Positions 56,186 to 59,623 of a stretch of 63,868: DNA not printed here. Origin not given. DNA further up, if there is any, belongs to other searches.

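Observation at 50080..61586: Ten-gene, 11.5-kb translationally coupled operon of unassigned pathway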

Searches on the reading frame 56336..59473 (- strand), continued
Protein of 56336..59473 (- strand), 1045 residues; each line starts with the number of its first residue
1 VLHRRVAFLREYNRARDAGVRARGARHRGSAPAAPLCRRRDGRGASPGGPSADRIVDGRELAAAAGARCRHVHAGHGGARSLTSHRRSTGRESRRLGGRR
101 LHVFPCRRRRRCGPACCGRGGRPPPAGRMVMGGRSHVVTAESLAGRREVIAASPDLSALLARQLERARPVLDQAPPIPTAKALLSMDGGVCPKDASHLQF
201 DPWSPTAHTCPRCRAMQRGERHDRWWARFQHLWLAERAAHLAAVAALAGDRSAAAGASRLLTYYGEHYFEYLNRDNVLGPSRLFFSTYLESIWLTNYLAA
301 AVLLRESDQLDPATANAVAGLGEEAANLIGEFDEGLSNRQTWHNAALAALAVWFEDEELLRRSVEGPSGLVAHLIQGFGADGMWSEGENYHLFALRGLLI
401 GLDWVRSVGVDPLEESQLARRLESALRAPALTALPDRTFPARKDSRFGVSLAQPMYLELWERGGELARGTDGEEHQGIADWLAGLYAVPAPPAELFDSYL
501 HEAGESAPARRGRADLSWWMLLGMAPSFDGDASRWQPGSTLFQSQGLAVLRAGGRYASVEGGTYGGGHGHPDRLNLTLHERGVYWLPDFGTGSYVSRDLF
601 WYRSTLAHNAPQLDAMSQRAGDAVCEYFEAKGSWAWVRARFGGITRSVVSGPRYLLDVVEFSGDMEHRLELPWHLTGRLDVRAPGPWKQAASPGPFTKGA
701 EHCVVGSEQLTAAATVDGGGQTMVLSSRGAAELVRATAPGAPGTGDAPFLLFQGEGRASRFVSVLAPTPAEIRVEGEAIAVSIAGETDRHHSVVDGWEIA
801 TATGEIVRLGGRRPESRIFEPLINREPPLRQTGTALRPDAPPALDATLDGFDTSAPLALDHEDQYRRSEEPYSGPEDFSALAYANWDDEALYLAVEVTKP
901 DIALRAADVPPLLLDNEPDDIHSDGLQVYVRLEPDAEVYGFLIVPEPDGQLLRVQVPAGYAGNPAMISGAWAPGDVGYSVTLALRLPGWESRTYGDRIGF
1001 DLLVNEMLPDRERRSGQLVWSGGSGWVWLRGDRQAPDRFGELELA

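Call 63: find_related_loci(query=A7, collection=metagenome_contigs, flank=10000)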
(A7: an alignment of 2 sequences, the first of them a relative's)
Query A7 (926 aa) in metagenome_contigs; peptide patterns used: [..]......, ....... (x = any residue, [..] = any of these).
261 stretches matched a pattern; 97 encode a relative of the query (tblastn E <= 1e-3); the best 80 are kept; 80 distinct loci.
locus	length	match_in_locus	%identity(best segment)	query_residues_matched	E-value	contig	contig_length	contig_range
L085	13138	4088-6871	46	1-925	0e+0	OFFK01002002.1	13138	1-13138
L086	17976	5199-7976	47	1-925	0e+0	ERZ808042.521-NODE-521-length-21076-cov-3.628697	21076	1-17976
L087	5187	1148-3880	31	3-925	6e-106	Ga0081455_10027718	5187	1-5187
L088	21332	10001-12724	29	9-925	1e-103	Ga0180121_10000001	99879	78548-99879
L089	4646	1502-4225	29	9-925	5e-98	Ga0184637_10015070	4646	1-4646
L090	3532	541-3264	29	9-925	4e-98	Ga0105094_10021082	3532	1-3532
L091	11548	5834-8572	29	3-925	3e-95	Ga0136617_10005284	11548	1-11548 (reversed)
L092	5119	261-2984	30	9-925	2e-92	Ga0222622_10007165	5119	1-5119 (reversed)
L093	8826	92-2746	30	32-926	8e-92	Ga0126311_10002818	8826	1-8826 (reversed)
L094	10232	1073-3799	28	9-925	9e-91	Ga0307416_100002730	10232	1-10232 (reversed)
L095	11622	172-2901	30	9-925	1e-89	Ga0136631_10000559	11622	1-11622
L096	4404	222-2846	27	32-925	8e-90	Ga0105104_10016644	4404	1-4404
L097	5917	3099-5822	29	9-925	5e-89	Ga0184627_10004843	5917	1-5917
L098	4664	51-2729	29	32-925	5e-89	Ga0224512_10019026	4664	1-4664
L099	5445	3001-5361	30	31-824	9e-89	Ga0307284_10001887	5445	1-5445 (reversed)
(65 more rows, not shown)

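Call 66: search_protein_families(library=pfam, proteins=[L086:90-1250:+, L086:1263-2534:+, L086:2507-3361:+, L086:3346-4143:+, L086:4159-5187:+, L086:8323-9960:+, L086:10034-11983:+, L086:12074-13363:+, L086:13341-14372:+, L086:14440-15456:+], max_evalue=0.001)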
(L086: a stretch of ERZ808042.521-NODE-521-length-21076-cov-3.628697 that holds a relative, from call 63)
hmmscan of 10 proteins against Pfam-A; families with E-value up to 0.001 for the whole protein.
L086:90-1250:+ (386 aa): 2 families
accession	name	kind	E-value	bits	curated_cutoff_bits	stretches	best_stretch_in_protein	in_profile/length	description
PF07748.19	Glyco_hydro_38C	-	1.2e-15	58.8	25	1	40-232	1-200/206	Glycosyl hydrolases family 38 C-terminal domain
PF17677.7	Glyco_hydro38C2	-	5.1e-06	27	22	0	315-362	4-70/72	Glycosyl hydrolases family 38 C-terminal beta sandwich domain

L086:1263-2534:+ (423 aa): 5 families
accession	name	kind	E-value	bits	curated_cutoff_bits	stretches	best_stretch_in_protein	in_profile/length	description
PF01041.23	DegT_DnrJ_EryC1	-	5.6e-76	256.5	19.8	1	56-415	25-359/360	DegT/DnrJ/EryC1/StrS aminotransferase family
PF00155.27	Aminotran_1_2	-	4.1e-09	36.5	19.7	1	58-177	45-187/361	Aminotransferase class I and II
PF01212.27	Beta_elim_lyase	-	7e-06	26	27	1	57-230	34-224/288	Beta-eliminating lyase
PF01276.26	OKR_DC_1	-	3.9e-05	23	27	1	54-128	65-139/417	Orn/Lys/Arg decarboxylase, major domain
PF00266.25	Aminotran_5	-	0.00057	19.4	21.5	0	78-181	69-181/371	Aminotransferase class-V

L086:2507-3361:+ (284 aa): 1 family
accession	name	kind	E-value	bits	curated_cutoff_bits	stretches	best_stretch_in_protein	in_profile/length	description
PF04909.20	Amidohydro_2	-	4.8e-12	46.7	26.4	1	58-264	44-282/289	Amidohydrolase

L086:3346-4143:+ (265 aa): 2 families
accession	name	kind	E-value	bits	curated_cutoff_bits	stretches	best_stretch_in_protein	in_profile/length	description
PF04909.20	Amidohydro_2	-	2.1e-29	103.6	26.4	1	19-255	1-282/289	Amidohydrolase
PF01026.27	TatD_DNase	-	2.5e-07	30.8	27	1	19-236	1-214/253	TatD related DNase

L086:4159-5187:+ (342 aa): 3 families
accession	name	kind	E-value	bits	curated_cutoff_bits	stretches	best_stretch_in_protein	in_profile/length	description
PF22725.1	GFO_IDH_MocA_C3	-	1.1e-17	64.7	27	1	135-260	2-124/124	GFO/IDH/MocA C-terminal domain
PF01408.29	GFO_IDH_MocA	-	4.1e-12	47.3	24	1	53-122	47-115/120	Oxidoreductase family, NAD-binding Rossmann fold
PF02894.22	GFO_IDH_MocA_C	-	7.2e-10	39.5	22.9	1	138-323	1-212/218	Oxidoreductase family, C-terminal alpha/beta domain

L086:8323-9960:+ (545 aa): 0 families

L086:10034-11983:+ (649 aa): 7 families
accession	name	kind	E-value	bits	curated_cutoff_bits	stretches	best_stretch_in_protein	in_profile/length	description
PF03808.19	Glyco_tran_WecG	-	3.2e-60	203.2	27.4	1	64-233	1-168/168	Glycosyl transferase WecG/TagA/CpsF family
PF00534.26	Glycos_transf_1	-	2.1e-26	92.9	26.4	1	472-622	13-168/172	Glycosyl transferases group 1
PF13439.12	Glyco_transf_4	-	2.6e-24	86.6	28.5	1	287-455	2-167/170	Glycosyltransferase Family 4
PF13692.12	Glyco_trans_1_4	-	1.9e-23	83.7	27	1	477-611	4-141/142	Glycosyl transferases group 1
PF13579.12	Glyco_trans_4_4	-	7e-17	62.6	29.7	1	287-453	1-158/158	Glycosyl transferase 4-like domain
PF09314.17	DUF1972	-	1.8e-11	44.4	25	1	275-451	5-182/186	Domain of unknown function (DUF1972)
PF20706.3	GT4-conflict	-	5.1e-05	22.9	26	0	474-579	197-312/385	Family 4 Glycosyltransferase in conflict systems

L086:12074-13363:+ (429 aa): 5 families
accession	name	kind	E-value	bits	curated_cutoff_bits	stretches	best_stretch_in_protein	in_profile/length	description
PF13692.12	Glyco_trans_1_4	-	1.5e-23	84.1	27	1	262-392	3-142/142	Glycosyl transferases group 1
PF00534.26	Glycos_transf_1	-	2.8e-22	79.5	26.4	1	261-402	16-168/172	Glycosyl transferases group 1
PF13439.12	Glyco_transf_4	-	3.2e-19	70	28.5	1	15-228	2-169/170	Glycosyltransferase Family 4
PF13579.12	Glyco_trans_4_4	-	1.5e-11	45.3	29.7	1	15-223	1-157/158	Glycosyl transferase 4-like domain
PF13524.12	Glyco_trans_1_2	-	8.5e-09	35.9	25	1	278-401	5-123/144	Glycosyl transferase-like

L086:13341-14372:+ (343 aa): 1 family
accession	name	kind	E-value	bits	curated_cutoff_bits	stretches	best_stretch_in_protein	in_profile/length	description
PF01757.29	Acyl_transf_3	-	1.5e-24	87.2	31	1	8-332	2-325/326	Acyltransferase domain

L086:14440-15456:+ (338 aa): 2 families
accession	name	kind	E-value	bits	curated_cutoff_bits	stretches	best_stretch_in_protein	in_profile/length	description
PF04055.27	Radical_SAM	-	2.1e-13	51.2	29.5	1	16-154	1-152/166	Radical SAM superfamily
PF13186.11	SPASM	-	2e-09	38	21.5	1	240-298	1-66/67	Iron-sulfur cluster-binding domain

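Call 74: find_encoding_contigs(protein=P0251, flank=10000, max_places=1)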
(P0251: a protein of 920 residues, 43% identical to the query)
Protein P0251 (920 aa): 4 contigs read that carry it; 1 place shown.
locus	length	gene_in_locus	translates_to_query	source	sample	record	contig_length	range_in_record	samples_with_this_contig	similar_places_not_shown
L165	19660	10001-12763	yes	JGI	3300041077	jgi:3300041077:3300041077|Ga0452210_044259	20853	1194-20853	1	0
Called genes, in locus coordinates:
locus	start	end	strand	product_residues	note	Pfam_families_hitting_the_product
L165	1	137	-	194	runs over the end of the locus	-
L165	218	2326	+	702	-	PF00498:FHA, PF16697:Yop-YscD_cpl, PF00498:FHA, PF00089:Trypsin (weak), PF13365:Trypsin_2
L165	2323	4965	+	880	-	PF01074:Glyco_hydro_38N, PF09261:Alpha-mann_mid, PF17677:Glyco_hydro38C2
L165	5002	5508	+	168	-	-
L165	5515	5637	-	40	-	-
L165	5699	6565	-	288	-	PF12911:OppC_N (weak), PF00528:BPD_transp_1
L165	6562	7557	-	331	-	PF19300:BPD_transp_1_N, PF00528:BPD_transp_1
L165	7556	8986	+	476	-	PF00496:SBP_bac_5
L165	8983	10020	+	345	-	PF00288:GHMP_kinases_N, PF08544:GHMP_kinases_C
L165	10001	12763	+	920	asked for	PF07940:Hepar_II_III_C (weak)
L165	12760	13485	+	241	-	PF00588:SpoU_methylase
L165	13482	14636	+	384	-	PF00202:Aminotran_3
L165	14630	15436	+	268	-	PF04909:Amidohydro_2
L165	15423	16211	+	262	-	PF04909:Amidohydro_2 (weak)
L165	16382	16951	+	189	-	PF02085:Cytochrom_CIII (faint), PF14537:Cytochrom_c3_2 (faint), PF14522:Cytochrome_C7 (weak)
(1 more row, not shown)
